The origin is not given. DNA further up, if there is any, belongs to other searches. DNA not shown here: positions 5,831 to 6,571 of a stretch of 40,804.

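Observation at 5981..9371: Stand-alone icmW operon detached from all other Dot/Icm genes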

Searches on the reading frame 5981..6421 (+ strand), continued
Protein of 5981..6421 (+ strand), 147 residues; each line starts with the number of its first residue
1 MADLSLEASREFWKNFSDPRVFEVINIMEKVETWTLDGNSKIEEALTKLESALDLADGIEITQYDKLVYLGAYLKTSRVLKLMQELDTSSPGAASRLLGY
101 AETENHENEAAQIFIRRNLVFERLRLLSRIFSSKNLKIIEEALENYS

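Call 55: search_solved_structures(query=A3, max_evalue=1, show_alignments=1)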
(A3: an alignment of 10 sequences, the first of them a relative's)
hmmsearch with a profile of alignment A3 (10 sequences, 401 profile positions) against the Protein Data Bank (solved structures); distinct sequences matched with E-value up to 1: 2.
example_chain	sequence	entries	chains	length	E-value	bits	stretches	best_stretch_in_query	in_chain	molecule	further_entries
9ngy_AP1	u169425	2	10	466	2.2e-09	40.2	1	8-361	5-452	IcmX (IcmY)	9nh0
4c5q_A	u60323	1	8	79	0.9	11.8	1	329-384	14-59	PHOSPHOPROTEIN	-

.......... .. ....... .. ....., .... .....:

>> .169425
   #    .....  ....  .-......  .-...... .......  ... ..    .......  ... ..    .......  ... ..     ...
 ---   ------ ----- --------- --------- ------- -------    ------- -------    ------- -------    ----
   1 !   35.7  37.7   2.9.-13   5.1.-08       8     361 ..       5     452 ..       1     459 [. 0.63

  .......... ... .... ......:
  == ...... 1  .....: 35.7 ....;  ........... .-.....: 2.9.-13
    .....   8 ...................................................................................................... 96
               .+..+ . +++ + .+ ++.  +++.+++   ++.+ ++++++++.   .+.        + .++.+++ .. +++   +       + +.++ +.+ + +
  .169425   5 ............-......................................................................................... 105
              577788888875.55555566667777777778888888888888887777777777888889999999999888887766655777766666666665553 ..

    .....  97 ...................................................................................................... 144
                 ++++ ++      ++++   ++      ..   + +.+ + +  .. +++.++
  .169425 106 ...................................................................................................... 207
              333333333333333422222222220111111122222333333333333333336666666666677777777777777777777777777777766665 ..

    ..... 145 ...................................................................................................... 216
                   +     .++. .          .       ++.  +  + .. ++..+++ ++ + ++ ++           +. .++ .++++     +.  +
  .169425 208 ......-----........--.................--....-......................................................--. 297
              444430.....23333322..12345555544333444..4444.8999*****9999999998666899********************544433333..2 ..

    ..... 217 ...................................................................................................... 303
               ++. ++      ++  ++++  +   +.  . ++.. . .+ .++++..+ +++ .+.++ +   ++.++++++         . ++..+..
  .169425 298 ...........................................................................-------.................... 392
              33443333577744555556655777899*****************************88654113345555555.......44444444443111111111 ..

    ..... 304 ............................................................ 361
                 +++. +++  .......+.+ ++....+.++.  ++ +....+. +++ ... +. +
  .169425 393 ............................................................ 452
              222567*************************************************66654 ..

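Call 72: search_protein_families(library=pfam, proteins=[L033:7824-9845:+, L008:9032-9934:+, L010:8638-9897:-, L049:7929-9812:-, L073:7640-9499:-, L079:8328-9806:+, L018:8766-9185:-, L072:8347-9303:+], max_evalue=0.001)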
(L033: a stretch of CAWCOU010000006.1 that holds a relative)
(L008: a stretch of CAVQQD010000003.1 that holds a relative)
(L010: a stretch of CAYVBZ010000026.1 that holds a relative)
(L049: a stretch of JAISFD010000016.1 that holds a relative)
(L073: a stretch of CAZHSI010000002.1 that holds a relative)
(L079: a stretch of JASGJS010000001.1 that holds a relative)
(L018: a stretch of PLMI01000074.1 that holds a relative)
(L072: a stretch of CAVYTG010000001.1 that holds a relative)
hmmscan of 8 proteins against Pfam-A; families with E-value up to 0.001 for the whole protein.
L033:7824-9845:+ (674 aa): 12 families
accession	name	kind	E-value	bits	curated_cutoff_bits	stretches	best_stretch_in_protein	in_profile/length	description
PF02786.22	CPSase_L_D2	-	2e-76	256.6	19.8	1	122-328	2-209/211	Carbamoyl-phosphate synthase L chain, ATP binding domain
PF00289.28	Biotin_carb_N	-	4.7e-47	159.4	25.5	1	7-116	1-110/110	Biotin carboxylase, N-terminal domain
PF02785.25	Biotin_carb_C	-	1.6e-37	128.3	32.4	1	343-450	1-107/108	Biotin carboxylase C-terminal domain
PF00364.28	Biotin_lipoyl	-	1e-16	60.9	22.1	1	603-666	2-70/73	Biotin-requiring enzyme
PF07478.18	Dala_Dala_lig_C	-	6e-12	45.9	24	1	128-297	1-174/204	D-ala D-ala ligase C-terminus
PF02222.28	ATP-grasp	-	1.6e-11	44.6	27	1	128-298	2-162/179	ATP-grasp domain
PF21139.3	BT_MCC_alpha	-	8.1e-09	36.3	31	1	470-583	5-110/118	Methylcrotonyl-CoA carboxylase, alpha-subunit, BT domain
PF13533.13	Biotin_lipoyl_2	-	1e-06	28.9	29.8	1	606-632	5-31/32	Biotin-lipoyl like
PF01071.24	GARS_A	-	2.5e-05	24.7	27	1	121-228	2-107/194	Phosphoribosylglycinamide synthetase, ATP-grasp (A) domain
PF13437.12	HlyD_3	-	0.00053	21.1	22.2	0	603-634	1-32/106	HlyD family secretion protein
PF16576.10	HlyD_D23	-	0.00086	19.1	30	0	601-635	108-142/214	Barrel-sandwich domain of CusB or HlyD membrane-fusion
PF14397.11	ATPgrasp_ST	-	0.00092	18.9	31.4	0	114-214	14-125/278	Sugar-transfer associated ATP-grasp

L008:9032-9934:+ (301 aa): 0 families

L010:8638-9897:- (419 aa): 1 family
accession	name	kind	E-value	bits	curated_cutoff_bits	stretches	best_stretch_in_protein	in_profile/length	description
PF10988.14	DUF2807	-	3e-25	89.5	24.2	1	98-277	1-179/181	Putative auto-transporter adhesin, head GIN domain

L049:7929-9812:- (627 aa): 4 families
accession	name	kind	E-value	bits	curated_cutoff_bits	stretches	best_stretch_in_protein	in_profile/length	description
PF01134.28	GIDA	-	3.2e-169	563.5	22.1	1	15-406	1-391/391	Glucose inhibited division protein A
PF13932.14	SAM_GIDA_C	-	4e-28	97.4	27.1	1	567-623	1-57/57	tRNA modifying enzyme MnmG/GidA C-terminal helical bundle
PF21680.2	GIDA_C_1st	-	1.1e-20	74.6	24.7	1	467-563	1-96/96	tRNA modifying enzyme MnmG/GidA C-terminal helical domain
PF12831.13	FAD_oxidored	-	2.3e-05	24.3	27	1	15-159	1-141/416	FAD dependent oxidoreductase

L073:7640-9499:- (619 aa): 7 families
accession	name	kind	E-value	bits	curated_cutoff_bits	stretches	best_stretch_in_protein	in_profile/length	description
PF01134.28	GIDA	-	1.1e-169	565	22.1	1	5-395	1-390/391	Glucose inhibited division protein A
PF13932.14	SAM_GIDA_C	-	6e-27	93.7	27.1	1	558-614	1-57/57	tRNA modifying enzyme MnmG/GidA C-terminal helical bundle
PF21680.2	GIDA_C_1st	-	6.4e-20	72.1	24.7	1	458-553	2-95/96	tRNA modifying enzyme MnmG/GidA C-terminal helical domain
PF12831.13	FAD_oxidored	-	1.8e-10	41.2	27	1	5-149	1-141/416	FAD dependent oxidoreductase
PF00890.30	FAD_binding_2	-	1.2e-05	25.2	20.4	0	5-35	1-31/414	FAD binding domain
PF07992.20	Pyr_redox_2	-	2e-05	24.6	26.1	1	4-153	1-108/291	Pyridine nucleotide-disulphide oxidoreductase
PF03486.20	HI0933_like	-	0.00027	20.9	50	0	5-36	2-33/244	HI0933-like protein Rossmann domain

L079:8328-9806:+ (493 aa): 4 families
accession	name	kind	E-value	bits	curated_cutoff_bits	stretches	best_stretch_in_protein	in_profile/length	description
PF01551.29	Peptidase_M23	-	3.3e-33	114.2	28.7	1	347-443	2-96/96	Peptidase family M23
PF19425.4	Csd3_N2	-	1.2e-07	32.2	27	1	224-333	6-120/122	Csd3 second domain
PF04225.17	LysM_OapA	-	2.1e-06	28.2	22.3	1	114-168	2-57/85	Opacity-associated protein A LysM-like domain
PF22310.2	NMB0315_dom_I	-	7.3e-06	26.7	27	1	114-176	3-66/83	NMB0315-like, domain I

L018:8766-9185:- (139 aa): 1 family
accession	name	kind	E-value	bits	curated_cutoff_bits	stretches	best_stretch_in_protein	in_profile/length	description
PF07798.16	CCDC90-like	-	2.7e-06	27.8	33.5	1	11-117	1-109/175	Coiled-coil domain-containing protein 90-like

L072:8347-9303:+ (319 aa): 7 families
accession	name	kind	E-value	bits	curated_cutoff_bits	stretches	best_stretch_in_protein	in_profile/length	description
PF08241.18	Methyltransf_11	-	2.8e-19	70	21.2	1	95-187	1-95/95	Methyltransferase domain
PF13649.12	Methyltransf_25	-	1.9e-16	60.9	27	1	94-183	1-97/97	Methyltransferase domain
PF13847.12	Methyltransf_31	-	1.2e-15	57.9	27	1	93-192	6-115/145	Methyltransferase domain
PF08242.18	Methyltransf_12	-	2e-13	51.3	30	1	95-185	1-98/98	Methyltransferase domain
PF13489.12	Methyltransf_23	-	4e-10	40.1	27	1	79-230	11-160/164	Methyltransferase domain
PF01209.24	Ubie_methyltran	-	2.5e-07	30.7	20.1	1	88-186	45-150/233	ubiE/COQ5 methyltransferase family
PF24675.1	NpmA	-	0.00089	19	60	0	93-130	26-63/214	16S rRNA (adenine(1408)-N(1))-methyltransferase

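Call 84: find_homologous_proteins(query=A6, max_evalue=0.001)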
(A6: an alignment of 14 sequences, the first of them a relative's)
Query A6 (14 sequences) (114 aa, profile of the alignment): 2884 proteins with E <= 0.001 among 8000 candidates; the best 120 are listed.
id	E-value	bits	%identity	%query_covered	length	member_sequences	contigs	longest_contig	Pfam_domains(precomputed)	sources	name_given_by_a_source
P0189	5.9e-56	205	76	97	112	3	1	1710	PF12608.15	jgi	jgi:intracellular multiplication protein IcmS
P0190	1.2e-55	204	76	97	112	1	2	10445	PF12608.15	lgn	-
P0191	1.2e-55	204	75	97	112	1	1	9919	PF12608.15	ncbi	-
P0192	1.3e-55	204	76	97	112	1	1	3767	PF12608.15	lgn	-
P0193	1.3e-55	204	77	97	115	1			PF12608.15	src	-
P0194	1.4e-55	204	77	97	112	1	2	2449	PF12608.15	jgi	jgi:intracellular multiplication protein IcmS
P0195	1.6e-55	204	77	97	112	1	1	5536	PF12608.15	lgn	-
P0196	1.6e-55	204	77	97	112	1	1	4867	PF12608.15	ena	-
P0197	2.1e-55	203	86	91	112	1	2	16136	PF12608.15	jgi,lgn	jgi:intracellular multiplication protein IcmS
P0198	2.3e-55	203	77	97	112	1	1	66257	PF12608.15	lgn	-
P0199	2.5e-55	203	70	97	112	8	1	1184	PF12608.15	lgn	-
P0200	3.4e-55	203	75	97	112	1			PF12608.15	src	-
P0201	3.4e-55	203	76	99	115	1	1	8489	PF12608.15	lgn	-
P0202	3.5e-55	202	76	99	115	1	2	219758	PF12608.15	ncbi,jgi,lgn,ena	jgi:intracellular multiplication protein IcmS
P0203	3.8e-55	202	78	97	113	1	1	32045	PF12608.15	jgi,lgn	-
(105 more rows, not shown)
